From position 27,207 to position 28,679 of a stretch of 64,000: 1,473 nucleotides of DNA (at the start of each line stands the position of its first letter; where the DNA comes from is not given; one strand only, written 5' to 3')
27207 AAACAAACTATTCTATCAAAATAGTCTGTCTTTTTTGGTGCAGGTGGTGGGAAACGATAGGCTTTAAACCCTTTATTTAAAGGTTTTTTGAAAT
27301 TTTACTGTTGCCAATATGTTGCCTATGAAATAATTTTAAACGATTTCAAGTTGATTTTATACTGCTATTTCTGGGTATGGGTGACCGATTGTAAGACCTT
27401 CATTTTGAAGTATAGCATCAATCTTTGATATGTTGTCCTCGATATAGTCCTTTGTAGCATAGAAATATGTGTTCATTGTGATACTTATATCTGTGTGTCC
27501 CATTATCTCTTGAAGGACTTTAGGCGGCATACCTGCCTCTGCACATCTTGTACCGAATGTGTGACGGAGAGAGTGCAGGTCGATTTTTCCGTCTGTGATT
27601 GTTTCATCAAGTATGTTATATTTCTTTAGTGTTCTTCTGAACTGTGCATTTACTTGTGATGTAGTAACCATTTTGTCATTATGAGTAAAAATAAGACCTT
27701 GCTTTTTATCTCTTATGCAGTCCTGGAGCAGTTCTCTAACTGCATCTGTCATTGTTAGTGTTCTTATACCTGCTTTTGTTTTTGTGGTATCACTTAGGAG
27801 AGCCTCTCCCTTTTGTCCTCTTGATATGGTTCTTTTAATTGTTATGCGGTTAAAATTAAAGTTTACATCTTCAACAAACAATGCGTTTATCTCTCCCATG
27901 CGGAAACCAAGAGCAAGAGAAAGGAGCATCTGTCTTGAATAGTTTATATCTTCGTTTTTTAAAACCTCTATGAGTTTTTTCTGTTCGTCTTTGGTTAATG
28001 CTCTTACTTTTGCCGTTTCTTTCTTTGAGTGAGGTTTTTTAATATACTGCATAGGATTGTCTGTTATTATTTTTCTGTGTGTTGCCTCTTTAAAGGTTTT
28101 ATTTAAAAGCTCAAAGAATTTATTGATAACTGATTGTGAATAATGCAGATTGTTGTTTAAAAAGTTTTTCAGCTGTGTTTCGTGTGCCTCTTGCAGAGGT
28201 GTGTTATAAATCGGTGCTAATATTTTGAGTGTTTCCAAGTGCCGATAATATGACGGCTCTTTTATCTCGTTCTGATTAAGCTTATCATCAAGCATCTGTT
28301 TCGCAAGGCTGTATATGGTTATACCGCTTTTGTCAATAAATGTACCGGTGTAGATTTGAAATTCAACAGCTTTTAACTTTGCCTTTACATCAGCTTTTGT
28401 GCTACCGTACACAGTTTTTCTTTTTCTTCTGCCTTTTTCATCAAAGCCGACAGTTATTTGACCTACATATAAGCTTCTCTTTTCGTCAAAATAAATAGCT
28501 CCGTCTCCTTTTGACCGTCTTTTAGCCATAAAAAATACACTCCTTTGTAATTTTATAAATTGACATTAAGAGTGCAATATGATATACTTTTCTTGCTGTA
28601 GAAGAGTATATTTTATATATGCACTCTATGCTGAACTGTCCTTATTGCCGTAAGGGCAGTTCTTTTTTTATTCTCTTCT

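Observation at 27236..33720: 6.5-kb integrative element at tRNA-Leu(CAA), bounded by 26-bp direct repeats of the tRNA 3' end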

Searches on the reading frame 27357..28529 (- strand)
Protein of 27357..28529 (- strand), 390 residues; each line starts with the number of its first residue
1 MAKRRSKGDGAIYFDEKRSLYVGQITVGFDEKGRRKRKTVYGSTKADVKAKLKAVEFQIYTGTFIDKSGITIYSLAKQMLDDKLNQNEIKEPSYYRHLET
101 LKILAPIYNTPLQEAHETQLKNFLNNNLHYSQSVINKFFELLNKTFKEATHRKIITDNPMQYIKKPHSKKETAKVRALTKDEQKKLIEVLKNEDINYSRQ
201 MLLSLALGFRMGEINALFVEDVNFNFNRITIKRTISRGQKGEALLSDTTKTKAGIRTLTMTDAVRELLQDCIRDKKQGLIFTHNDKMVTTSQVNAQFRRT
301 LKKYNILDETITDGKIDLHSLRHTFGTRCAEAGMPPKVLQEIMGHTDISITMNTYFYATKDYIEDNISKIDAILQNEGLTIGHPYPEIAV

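Call 7: search_protein_families(library=pfam, proteins=[window:27357-28529:-], max_evalue=0.01)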
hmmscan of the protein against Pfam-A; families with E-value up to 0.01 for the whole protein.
window:27357-28529:- (390 aa): 2 families
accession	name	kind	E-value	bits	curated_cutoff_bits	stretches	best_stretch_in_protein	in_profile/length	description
PF00589.27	Phage_integrase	-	2.1e-26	93.2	27.1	1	177-357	2-167/172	Phage integrase family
PF16795.10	Phage_integr_3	-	0.0064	16.9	27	0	296-356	84-145/161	Archaeal phage integrase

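Call 8: search_protein_families(library=phrogs, proteins=[window:27357-28529:-], max_evalue=0.01)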
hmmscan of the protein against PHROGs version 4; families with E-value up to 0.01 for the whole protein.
window:27357-28529:- (390 aa): 10 families
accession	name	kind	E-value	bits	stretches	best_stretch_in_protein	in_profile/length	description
phrog_1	-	integration and excision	4e-62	212.3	1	7-377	119-454/611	integrase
phrog_216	-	integration and excision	1.2e-40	140.5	1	135-376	15-242/301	integrase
phrog_7685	-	integration and excision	5.3e-14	53.3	1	250-374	123-239/240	integrase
phrog_16880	-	DNA, RNA and nucleotide metabolism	5.1e-09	37.3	1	2-62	89-149/162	endonuclease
phrog_7269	-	integration and excision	1e-06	29.5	1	308-369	21-80/89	integrase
phrog_7244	-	integration and excision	1.9e-06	28.3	1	80-223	85-224/263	integrase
phrog_5127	-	integration and excision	0.00016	22.3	1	120-357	148-333/355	integrase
phrog_23271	-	unknown function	0.00025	21.9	1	315-352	8-45/67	-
phrog_34557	-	integration and excision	0.0037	18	1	299-352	109-161/183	integrase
phrog_35951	-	unknown function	0.0073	17.8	0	316-379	21-83/97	-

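Call 33: find_related_loci(query=window:27357-28529:-, collection=viral_contigs, flank=10000)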
Query window:27357-28529:- (390 aa) in viral_contigs; peptide patterns used: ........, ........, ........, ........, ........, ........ (x = any residue, [..] = any of these).
25 stretches matched a pattern, but none encodes a relative of the query by tblastn (E <= 1e-3).

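Call 36: find_homologous_proteins(query=window:27357-28529:-, max_evalue=1e-30)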
Query window:27357-28529:- (390 aa): 825 proteins with E <= 1e-30 among 3638 candidates; the best 120 are listed.
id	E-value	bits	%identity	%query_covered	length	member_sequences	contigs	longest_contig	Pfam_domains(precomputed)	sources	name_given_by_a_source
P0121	1.5e-250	848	98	100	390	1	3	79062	PF00589.28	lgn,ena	-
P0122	1.6e-250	848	98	100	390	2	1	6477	PF00589.28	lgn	-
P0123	1.2e-249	846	98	100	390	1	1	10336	PF00589.28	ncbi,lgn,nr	ncbi:MAG: site-specific integrase [Clostridia bacterium]|nr:site-specific integrase [Clostridia bact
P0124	3.1e-249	844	98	100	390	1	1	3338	PF00589.28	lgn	-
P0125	1.1e-248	842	98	100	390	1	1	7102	PF00589.28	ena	-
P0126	1.6e-213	727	83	100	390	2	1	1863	PF00589.28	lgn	-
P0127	7.2e-202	688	79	100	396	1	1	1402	PF00589.28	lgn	-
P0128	2.0e-200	684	80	98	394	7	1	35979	PF00589.28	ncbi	-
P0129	1.2e-198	678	78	98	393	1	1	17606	PF00589.28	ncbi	-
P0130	4.7e-198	676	78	98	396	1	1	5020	PF00589.28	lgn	-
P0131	3.1e-196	670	78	98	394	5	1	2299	PF00589.28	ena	-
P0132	3.8e-196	670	77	98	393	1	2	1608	PF00589.28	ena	-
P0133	8.8e-196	668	78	98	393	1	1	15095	PF00589.28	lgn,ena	-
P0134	2.2e-195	667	76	99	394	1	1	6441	PF00589.28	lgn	-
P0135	3.7e-194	663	76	98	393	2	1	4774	PF00589.28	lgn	-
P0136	9.1e-194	662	76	99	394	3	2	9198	PF00589.28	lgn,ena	-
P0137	7.4e-193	659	77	98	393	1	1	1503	PF00589.28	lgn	-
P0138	9.6e-193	658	76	98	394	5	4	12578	PF00589.28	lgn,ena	-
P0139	3.5e-192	656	74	99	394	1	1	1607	PF00589.28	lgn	-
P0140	7.3e-192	655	76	98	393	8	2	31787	PF00589.28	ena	-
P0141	8.5e-192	655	76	98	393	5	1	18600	PF00589.28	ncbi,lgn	-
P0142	1.0e-191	655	76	98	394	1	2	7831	PF00589.28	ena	-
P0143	1.5e-191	654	76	98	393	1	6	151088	PF00589.28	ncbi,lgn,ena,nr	ncbi:MAG: site-specific integrase [Clostridia bacterium]|nr:site-specific integrase [Clostridia bact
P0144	1.5e-191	654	76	98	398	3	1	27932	PF00589.28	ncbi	-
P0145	3.5e-191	653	74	99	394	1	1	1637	PF00589.28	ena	-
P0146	3.7e-191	653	75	98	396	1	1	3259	PF13102.13,PF00589.28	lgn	-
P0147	6.1e-191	652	76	99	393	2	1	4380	PF00589.28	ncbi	-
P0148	8.1e-191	652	76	98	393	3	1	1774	PF00589.28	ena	-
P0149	1.7e-190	651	75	100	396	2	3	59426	PF00589.28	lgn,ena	-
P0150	4.0e-190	650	75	98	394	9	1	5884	PF00589.28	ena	-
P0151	2.0e-189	647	75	98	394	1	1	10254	PF00589.28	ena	-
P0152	4.2e-189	646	75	98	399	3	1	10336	PF00589.28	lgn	-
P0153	7.1e-189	646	76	99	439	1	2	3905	PF00589.28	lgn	-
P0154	8.1e-189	645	74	98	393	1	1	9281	PF00589.28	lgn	-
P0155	8.2e-189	645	74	98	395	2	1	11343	PF00589.28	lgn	-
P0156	1.3e-187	641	73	99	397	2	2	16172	PF00589.28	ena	-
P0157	5.8e-187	639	75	98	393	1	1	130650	PF00589.28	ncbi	-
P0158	1.1e-186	638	73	98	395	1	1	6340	PF00589.28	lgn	-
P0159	1.3e-186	638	73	98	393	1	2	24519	PF00589.28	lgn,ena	-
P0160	5.0e-186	636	73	98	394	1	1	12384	PF00589.28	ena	-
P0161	1.0e-185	635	73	98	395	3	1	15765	PF00589.28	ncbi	-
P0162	1.3e-185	635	75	98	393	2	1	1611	PF00589.28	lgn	-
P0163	1.7e-185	635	73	100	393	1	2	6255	PF00589.28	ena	-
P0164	1.9e-184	631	74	98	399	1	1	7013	PF00589.28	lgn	-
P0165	5.4e-184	630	73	98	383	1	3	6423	PF00589.28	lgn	-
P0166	5.6e-184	630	72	98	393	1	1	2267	PF00589.28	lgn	-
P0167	1.3e-183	628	72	98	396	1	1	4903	PF00589.28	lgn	-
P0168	1.5e-183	628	73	100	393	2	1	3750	PF00589.28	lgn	-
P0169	4.2e-183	627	73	98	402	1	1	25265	PF00589.28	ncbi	-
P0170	4.9e-183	626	72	98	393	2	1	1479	PF00589.28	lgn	-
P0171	1.5e-182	625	72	98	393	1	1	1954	PF00589.28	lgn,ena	-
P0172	1.6e-182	625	73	98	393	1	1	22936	PF00589.28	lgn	-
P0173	7.6e-182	622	73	98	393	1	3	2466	PF00589.28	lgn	-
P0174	2.3e-181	621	71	98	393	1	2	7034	PF00589.28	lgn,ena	-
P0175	4.0e-181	620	72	98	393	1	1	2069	PF00589.28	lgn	-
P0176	7.3e-181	619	71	100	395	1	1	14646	PF00589.28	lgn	-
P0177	1.0e-180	619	72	98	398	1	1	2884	PF00589.28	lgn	-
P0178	3.9e-180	617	72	98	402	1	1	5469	PF00589.28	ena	-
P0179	4.2e-180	617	72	98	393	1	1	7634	PF00589.28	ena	-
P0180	5.9e-180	616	71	99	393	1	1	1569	PF00589.28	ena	-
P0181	1.9e-178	611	69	98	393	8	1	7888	PF00589.28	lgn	-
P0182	1.1e-176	605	69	98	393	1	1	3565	PF00589.28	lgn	-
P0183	1.8e-176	605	70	99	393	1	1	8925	PF00589.28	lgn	-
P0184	8.1e-176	603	70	100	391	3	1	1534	PF00589.28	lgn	-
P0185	1.0e-171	589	68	98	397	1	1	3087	PF00589.28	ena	-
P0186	5.6e-170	583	68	98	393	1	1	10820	PF00589.28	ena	-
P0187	2.5e-169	581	66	98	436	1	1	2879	PF00589.28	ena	-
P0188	3.6e-169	581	68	98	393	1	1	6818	PF00589.28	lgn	-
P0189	6.7e-169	580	68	98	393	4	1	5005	PF00589.28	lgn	-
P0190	1.1e-168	579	68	98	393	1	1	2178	PF00589.28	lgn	-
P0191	2.0e-168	578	68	98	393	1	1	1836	PF00589.28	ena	-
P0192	4.6e-162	557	68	98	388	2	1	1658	PF00589.28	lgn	-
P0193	3.7e-159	548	66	98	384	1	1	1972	PF00589.28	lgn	-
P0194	6.2e-159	547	66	98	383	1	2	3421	PF00589.28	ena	-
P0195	8.6e-159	547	65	98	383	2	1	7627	PF00589.28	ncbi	-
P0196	8.6e-159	547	64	98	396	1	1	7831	PF00589.28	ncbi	-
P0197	1.8e-158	546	65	98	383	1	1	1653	PF00589.28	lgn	-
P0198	1.9e-158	546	63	99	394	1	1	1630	PF00589.28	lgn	-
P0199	4.0e-158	544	64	98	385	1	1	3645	PF13102.13,PF00589.28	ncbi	-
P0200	1.2e-157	543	65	97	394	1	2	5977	PF00589.28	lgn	-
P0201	2.3e-157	542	65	98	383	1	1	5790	PF13102.13,PF00589.28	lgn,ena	-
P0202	4.3e-157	541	65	98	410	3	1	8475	PF00589.28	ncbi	-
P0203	6.3e-157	541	64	98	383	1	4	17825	PF00589.28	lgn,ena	-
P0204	3.2e-156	538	65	98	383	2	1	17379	PF00589.28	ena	-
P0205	1.8e-155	536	64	97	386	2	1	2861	PF00589.28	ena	-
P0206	9.7e-155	533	63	98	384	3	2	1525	PF13102.13,PF00589.28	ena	-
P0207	1.5e-154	533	64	98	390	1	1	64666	PF00589.28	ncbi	-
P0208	2.7e-154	532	64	98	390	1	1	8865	PF00589.28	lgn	-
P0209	1.6e-153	529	63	98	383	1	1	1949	PF00589.28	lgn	-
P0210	2.8e-153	529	63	98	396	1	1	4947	PF00589.28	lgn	-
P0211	6.1e-153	527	62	97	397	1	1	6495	PF00589.28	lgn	-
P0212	2.4e-150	519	64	98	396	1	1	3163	PF00589.28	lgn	-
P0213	4.8e-150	518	63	98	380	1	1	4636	PF13102.13,PF00589.28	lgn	-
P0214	9.7e-150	517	64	98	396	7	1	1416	PF13102.13,PF00589.28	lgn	-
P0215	2.5e-149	516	61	97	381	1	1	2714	PF00589.28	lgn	-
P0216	2.6e-148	512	60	99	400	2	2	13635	PF13495.13,PF00589.28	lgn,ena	-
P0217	1.3e-147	510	62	97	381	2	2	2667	PF00589.28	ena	-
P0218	3.8e-147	508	62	98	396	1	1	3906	PF00589.28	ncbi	-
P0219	1.0e-146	507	61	97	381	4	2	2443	PF00589.28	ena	-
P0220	2.4e-146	506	62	98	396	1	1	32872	PF00589.28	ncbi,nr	ncbi:MAG: site-specific integrase [Ruminococcus sp.]|nr:site-specific integrase [Ruminococcus sp.]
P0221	1.1e-139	484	60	98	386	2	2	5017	PF00589.28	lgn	-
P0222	5.1e-139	482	59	100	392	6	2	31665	PF13102.13,PF00589.28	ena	-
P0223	1.3e-137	477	60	94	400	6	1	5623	PF14657.13,PF00589.28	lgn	-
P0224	2.2e-137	476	58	99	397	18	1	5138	PF00589.28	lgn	-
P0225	3.7e-137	476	59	97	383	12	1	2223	PF00589.28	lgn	-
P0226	5.0e-137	475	59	95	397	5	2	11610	PF00589.28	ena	-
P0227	1.5e-136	474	59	95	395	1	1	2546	PF00589.28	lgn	-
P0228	4.7e-136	472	58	96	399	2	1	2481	PF00589.28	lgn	-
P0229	1.9e-135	470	58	97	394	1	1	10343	PF13102.13,PF00589.28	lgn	-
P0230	8.0e-135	468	57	100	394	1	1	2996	PF00589.28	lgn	-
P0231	1.7e-134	467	59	97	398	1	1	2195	PF00589.28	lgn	-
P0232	2.7e-133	463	55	98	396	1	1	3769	PF00589.28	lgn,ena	-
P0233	2.9e-133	463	57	95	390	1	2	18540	PF00589.28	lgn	-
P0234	3.3e-133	462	57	97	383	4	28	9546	PF00589.28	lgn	-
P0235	4.2e-133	462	57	96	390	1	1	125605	PF00589.28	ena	-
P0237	5.3e-133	462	56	96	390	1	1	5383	PF13102.13,PF00589.28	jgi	jgi:integrase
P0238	9.1e-133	461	56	96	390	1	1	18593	PF13102.13,PF00589.28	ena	-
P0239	1.0e-132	461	56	96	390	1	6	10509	PF00589.28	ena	-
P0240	1.3e-132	461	56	96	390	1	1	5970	PF13102.13,PF00589.28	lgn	-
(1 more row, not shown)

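Call 37: find_encoding_contigs(protein=P0122, flank=10000, max_places=4)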
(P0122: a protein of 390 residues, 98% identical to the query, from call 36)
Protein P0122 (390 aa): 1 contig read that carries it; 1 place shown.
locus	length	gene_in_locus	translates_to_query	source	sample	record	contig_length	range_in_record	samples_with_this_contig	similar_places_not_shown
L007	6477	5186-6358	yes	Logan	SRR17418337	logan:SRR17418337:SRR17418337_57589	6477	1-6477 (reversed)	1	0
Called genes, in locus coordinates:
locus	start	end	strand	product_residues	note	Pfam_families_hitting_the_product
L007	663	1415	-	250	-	PF23343:REP_ORF2-G2P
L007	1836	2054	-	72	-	PF12728:HTH_17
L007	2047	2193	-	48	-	-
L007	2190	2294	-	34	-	-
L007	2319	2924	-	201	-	-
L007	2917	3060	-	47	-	-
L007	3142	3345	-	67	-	PF01381:HTH_3 (weak)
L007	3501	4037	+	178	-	PF12844:HTH_19, PF13413:HTH_25 (weak), PF13443:HTH_26 (weak), PF13560:HTH_31, PF01381:HTH_3, PF13412:HTH_24 (faint), PF01381:HTH_3 (weak)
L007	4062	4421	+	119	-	-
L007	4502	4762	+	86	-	PF05016:ParE_toxin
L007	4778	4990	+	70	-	-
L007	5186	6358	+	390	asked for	PF00589:Phage_integrase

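Call 38: find_encoding_contigs(protein=P0121, flank=10000, max_places=4)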
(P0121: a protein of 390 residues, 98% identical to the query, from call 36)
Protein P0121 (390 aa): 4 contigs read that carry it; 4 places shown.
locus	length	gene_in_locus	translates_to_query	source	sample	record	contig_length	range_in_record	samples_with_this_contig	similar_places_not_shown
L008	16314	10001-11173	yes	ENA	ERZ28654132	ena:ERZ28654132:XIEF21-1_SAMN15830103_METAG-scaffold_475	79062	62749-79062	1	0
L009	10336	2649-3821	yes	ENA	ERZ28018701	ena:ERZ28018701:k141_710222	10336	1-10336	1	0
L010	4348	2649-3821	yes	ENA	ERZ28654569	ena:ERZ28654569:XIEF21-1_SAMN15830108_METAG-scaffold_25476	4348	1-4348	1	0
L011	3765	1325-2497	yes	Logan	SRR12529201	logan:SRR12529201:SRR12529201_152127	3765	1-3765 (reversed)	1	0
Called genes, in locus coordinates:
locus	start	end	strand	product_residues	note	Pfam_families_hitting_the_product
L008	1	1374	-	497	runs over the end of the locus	PF02874:ATP-synt_ab_N, PF00006:ATP-synt_ab, PF00306:ATP-synt_ab_C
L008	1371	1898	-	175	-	PF00213:OSCP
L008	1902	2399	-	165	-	PF00430:ATP-synt_B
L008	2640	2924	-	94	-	PF00137:ATP-synt_C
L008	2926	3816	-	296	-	PF00119:ATP-synt_A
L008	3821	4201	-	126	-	-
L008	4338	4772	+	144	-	-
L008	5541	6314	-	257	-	PF23343:REP_ORF2-G2P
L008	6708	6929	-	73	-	PF12728:HTH_17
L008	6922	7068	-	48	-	-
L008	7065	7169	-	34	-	-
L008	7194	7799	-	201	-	-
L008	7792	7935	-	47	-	-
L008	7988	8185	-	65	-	-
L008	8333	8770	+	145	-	PF13443:HTH_26, PF01381:HTH_3 (weak)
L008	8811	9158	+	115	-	-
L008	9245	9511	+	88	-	PF13711:DUF4160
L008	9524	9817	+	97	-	PF10387:DUF2442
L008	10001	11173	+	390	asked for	PF00589:Phage_integrase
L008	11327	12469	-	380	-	PF01411:tRNA-synt_2c, PF07973:tRNA_SAD, PF02272:DHHA1 (weak)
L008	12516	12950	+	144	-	PF04657:DMT_YdcZ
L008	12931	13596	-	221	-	PF03167:UDG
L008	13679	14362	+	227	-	PF09335:VTT_dom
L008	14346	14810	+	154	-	PF01668:SmpB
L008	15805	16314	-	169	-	?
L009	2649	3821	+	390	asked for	PF00589:Phage_integrase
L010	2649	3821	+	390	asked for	PF00589:Phage_integrase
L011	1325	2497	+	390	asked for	PF00589:Phage_integrase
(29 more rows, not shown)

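Call 39: find_encoding_contigs(protein=P0123, flank=10000, max_places=4)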
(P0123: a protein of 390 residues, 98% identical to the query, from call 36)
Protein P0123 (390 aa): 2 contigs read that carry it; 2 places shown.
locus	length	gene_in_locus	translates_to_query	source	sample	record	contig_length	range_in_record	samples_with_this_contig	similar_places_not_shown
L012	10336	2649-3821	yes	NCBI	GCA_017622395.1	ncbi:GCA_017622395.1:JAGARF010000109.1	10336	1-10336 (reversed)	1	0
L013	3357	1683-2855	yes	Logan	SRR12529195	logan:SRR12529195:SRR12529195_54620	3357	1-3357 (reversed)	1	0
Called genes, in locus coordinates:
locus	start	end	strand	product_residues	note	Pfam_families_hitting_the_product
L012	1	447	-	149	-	?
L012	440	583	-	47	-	-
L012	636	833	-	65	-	-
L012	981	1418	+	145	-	PF13443:HTH_26, PF01381:HTH_3 (weak)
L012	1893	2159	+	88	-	PF13711:DUF4160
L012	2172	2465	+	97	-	PF10387:DUF2442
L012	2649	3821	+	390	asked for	PF00589:Phage_integrase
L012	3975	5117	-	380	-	PF01411:tRNA-synt_2c, PF07973:tRNA_SAD, PF02272:DHHA1 (weak)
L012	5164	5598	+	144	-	PF04657:DMT_YdcZ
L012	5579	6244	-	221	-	PF03167:UDG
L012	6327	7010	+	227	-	PF09335:VTT_dom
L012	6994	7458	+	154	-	PF01668:SmpB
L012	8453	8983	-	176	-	-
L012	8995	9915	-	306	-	-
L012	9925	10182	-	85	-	PF08765:Mor, PF13518:HTH_28 (faint)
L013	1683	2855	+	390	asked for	PF00589:Phage_integrase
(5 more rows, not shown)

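Call 46: find_encoding_contigs(protein=P0134, flank=10000, max_places=3)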
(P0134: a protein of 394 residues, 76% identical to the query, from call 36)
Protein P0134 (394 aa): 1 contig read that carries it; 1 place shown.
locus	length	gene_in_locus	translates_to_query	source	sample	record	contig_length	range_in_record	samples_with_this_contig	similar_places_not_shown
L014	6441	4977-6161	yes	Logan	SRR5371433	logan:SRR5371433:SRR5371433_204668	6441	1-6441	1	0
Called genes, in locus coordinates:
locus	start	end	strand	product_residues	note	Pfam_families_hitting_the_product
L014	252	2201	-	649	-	PF06048:DUF927, PF18662:HTH_56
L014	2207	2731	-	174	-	PF01807:Zn_ribbon_DnaG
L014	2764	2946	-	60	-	-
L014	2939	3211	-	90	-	-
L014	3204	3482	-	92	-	-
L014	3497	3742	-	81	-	PF12728:HTH_17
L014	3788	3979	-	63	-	PF12844:HTH_19 (weak), PF13560:HTH_31 (weak), PF01381:HTH_3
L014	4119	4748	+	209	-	PF00717:Peptidase_S24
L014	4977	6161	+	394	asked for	PF00589:Phage_integrase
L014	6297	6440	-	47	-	?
